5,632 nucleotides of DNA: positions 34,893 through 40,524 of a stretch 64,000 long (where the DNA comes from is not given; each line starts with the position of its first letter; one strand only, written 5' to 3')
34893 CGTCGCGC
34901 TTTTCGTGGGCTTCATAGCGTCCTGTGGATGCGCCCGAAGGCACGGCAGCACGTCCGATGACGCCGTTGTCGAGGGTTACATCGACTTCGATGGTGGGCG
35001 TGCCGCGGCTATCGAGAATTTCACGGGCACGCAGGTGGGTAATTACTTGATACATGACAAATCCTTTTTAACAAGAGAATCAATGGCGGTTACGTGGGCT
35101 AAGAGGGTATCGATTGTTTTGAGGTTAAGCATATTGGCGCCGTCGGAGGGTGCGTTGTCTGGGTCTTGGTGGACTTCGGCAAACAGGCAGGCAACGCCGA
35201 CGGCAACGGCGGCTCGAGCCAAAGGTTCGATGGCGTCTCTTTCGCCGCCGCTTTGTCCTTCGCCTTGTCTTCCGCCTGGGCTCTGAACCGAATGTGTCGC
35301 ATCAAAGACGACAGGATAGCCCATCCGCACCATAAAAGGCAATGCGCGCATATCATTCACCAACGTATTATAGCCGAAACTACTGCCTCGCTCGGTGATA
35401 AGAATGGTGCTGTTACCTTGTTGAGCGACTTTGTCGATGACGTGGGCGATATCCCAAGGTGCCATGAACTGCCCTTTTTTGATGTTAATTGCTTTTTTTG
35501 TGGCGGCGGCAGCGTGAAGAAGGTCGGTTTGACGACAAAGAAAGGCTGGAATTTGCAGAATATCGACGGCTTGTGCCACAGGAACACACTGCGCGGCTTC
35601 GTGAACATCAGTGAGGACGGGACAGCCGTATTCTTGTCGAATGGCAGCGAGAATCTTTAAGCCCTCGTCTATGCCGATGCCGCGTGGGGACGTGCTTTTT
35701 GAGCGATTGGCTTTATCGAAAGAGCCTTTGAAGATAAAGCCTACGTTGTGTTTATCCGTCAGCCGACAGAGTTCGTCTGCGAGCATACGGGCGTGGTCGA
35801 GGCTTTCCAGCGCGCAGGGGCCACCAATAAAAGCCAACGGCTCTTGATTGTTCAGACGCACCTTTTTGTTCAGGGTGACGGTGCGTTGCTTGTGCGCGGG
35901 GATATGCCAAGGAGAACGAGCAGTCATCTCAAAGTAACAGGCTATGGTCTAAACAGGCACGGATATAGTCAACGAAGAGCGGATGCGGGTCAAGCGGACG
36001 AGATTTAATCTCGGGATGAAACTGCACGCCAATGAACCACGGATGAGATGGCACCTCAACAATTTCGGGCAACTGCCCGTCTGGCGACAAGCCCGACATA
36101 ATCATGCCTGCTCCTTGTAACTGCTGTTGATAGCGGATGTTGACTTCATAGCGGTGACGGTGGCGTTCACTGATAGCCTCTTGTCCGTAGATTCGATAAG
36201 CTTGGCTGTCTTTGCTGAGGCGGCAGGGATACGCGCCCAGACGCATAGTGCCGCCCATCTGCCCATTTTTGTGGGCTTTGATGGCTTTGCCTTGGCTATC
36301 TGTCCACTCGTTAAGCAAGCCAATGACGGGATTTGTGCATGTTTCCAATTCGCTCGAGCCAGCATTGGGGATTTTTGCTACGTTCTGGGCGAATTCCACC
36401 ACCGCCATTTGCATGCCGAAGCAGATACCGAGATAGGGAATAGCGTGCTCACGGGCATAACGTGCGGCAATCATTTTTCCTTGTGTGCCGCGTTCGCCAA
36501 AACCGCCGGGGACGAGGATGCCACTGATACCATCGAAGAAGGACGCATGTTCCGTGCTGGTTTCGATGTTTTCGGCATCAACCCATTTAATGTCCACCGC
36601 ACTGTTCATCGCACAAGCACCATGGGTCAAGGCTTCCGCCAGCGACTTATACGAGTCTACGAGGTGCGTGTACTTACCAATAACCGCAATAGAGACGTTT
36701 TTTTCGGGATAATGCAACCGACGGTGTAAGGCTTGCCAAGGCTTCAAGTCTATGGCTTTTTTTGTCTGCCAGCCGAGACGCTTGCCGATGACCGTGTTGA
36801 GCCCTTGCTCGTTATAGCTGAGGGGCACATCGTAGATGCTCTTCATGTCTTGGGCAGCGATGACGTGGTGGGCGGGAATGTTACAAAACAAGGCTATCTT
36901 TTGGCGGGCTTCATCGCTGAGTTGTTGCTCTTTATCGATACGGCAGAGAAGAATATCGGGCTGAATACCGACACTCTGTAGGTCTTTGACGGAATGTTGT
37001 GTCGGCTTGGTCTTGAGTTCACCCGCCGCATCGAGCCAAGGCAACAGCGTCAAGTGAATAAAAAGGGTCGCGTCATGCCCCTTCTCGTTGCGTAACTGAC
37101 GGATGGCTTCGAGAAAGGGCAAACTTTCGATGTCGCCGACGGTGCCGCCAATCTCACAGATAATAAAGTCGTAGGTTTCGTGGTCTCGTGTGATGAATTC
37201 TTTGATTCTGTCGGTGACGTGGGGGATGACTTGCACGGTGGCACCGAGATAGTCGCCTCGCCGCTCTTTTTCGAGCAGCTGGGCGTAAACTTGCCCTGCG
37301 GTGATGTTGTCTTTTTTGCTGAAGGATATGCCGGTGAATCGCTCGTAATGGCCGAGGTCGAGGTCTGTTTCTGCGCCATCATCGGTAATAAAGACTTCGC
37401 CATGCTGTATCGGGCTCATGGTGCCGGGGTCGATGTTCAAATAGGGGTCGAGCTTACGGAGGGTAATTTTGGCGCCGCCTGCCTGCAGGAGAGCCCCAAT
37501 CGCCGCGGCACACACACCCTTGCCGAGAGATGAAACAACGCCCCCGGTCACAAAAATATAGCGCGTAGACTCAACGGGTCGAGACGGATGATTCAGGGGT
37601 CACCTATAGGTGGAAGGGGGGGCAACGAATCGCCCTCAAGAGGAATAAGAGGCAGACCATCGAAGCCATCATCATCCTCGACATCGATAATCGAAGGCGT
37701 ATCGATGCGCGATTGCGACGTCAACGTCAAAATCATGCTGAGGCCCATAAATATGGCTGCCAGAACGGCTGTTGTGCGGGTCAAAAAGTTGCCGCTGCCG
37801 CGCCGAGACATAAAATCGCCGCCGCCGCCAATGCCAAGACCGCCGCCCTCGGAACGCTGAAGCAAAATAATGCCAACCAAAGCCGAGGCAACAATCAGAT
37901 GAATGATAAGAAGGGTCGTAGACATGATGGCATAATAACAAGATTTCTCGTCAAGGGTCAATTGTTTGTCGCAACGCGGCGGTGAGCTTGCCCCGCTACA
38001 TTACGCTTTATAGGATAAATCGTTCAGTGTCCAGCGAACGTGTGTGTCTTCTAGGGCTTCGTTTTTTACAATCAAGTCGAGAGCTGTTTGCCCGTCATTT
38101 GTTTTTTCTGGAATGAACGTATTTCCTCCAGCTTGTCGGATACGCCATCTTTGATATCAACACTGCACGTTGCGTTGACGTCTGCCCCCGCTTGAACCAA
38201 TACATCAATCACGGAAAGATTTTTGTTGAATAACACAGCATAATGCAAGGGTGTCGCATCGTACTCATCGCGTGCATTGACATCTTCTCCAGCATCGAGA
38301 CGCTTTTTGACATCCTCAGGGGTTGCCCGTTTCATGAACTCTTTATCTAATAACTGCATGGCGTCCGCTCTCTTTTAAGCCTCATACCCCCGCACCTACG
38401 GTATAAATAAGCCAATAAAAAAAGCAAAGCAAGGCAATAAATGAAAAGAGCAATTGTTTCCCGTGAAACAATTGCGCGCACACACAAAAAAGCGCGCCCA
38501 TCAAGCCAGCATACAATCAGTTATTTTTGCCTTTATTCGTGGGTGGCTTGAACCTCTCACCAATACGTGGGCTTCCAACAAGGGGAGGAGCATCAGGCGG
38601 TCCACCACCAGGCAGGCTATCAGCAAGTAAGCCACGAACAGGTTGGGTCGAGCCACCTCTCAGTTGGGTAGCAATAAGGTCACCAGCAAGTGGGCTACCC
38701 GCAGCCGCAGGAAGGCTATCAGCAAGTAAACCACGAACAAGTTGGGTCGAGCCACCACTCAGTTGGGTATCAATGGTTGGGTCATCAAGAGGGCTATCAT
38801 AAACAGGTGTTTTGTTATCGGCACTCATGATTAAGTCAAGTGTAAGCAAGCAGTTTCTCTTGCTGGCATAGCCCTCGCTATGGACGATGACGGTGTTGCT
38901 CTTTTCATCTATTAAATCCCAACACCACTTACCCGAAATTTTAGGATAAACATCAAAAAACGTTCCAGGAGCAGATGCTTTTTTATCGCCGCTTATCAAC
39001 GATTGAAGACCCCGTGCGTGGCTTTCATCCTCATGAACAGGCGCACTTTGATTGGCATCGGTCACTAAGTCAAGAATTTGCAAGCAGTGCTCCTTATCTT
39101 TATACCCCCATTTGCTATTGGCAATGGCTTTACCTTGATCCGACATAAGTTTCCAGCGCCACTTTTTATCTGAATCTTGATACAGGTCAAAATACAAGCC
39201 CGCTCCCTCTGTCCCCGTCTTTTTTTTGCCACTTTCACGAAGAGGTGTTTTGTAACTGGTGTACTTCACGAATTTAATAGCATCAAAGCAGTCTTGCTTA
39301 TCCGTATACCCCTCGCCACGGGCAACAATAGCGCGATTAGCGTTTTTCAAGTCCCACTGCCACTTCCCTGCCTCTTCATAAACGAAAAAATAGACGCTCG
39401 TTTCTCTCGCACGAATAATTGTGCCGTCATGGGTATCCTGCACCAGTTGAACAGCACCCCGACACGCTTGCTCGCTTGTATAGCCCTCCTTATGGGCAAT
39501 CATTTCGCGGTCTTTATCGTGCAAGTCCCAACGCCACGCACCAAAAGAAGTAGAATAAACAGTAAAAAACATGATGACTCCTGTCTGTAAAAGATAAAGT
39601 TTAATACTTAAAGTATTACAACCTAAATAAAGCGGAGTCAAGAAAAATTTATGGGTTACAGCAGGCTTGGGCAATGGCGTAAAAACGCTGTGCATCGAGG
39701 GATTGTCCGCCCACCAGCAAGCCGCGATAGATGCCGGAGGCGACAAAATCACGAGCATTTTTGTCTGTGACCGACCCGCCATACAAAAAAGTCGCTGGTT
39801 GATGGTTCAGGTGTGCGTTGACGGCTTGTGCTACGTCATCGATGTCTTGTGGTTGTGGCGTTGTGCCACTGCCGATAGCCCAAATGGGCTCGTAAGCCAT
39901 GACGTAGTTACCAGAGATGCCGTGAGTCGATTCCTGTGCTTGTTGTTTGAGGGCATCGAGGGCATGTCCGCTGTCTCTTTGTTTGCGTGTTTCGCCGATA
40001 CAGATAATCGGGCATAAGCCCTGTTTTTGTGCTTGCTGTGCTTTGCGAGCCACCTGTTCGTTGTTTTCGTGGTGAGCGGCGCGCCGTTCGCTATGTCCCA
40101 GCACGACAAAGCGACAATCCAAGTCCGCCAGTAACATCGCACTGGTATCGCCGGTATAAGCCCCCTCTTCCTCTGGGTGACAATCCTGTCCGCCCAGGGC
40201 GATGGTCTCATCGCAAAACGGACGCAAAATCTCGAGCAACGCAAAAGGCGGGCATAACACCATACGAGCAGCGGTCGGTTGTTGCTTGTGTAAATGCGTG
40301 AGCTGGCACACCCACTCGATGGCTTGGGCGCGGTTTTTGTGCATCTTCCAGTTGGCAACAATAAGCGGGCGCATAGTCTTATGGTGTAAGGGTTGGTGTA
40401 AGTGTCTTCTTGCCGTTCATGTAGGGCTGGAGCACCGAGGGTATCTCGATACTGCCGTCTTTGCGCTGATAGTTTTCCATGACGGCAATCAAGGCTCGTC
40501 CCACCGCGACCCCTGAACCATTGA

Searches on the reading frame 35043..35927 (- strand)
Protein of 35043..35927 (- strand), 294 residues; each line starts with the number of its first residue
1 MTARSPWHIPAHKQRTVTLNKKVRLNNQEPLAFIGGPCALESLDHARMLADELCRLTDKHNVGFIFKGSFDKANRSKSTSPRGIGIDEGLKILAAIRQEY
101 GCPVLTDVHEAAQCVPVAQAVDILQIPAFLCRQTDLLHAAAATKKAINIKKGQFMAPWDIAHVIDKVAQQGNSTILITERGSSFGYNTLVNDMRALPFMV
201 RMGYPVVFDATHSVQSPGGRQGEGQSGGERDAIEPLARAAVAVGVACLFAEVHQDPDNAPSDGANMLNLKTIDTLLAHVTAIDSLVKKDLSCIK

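Call 65: search_protein_families(library=pfam, proteins=[window:35043-35927:-], max_evalue=0.00001)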
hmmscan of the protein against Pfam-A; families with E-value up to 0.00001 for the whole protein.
window:35043-35927:- (294 aa): 1 family
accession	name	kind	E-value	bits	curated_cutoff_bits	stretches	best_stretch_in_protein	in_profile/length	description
PF00793.26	DAHP_synth_1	-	1.4e-67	227.9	25.5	1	17-285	4-267/270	DAHP synthetase I family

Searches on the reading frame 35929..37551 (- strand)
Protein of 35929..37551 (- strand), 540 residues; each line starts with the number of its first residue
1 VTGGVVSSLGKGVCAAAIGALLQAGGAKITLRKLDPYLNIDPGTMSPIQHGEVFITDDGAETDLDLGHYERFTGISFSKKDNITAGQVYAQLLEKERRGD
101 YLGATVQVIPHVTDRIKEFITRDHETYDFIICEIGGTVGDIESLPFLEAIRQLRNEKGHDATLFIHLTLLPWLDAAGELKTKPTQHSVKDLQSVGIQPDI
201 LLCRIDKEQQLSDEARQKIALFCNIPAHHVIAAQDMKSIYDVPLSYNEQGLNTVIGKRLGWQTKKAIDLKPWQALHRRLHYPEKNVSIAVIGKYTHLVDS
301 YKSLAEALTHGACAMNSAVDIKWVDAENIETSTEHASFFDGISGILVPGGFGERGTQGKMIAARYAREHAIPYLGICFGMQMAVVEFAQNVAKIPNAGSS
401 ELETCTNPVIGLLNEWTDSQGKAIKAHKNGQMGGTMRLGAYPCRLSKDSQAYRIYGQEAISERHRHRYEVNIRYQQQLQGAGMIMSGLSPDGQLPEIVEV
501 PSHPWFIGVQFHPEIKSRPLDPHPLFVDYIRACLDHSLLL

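Call 65: search_protein_families(library=pfam, proteins=[window:35929-37551:-], max_evalue=0.00001)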
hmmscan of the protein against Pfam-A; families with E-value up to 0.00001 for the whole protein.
window:35929-37551:- (540 aa): 3 families
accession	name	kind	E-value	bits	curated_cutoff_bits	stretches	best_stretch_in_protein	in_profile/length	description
PF06418.20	CTP_synth_N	-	1.5e-116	388.9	26.1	1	1-259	5-263/265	CTP synthase N-terminus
PF00117.34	GATase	-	2.8e-37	128.7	22.8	1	297-531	2-189/190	Glutamine amidotransferase class-I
PF07722.19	Peptidase_C26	-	5e-07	30.1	20.5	1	363-514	98-219/219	Peptidase C26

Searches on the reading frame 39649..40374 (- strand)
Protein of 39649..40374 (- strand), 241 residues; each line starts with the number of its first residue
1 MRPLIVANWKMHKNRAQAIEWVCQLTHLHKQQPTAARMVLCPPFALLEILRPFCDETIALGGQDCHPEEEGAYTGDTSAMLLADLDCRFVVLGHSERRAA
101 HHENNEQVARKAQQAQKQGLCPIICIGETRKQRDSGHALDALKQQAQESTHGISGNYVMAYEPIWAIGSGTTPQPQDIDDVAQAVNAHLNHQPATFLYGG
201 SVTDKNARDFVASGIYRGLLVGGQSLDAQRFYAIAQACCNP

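Call 66: search_protein_families(library=pfam, proteins=[window:39649-40374:-], max_evalue=0.00001)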
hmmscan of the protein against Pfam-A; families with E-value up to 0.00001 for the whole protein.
window:39649-40374:- (241 aa): 1 family
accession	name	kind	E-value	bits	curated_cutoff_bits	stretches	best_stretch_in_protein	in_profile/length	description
PF00121.24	TIM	-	4.9e-72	242.8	20.1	1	3-237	1-244/245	Triosephosphate isomerase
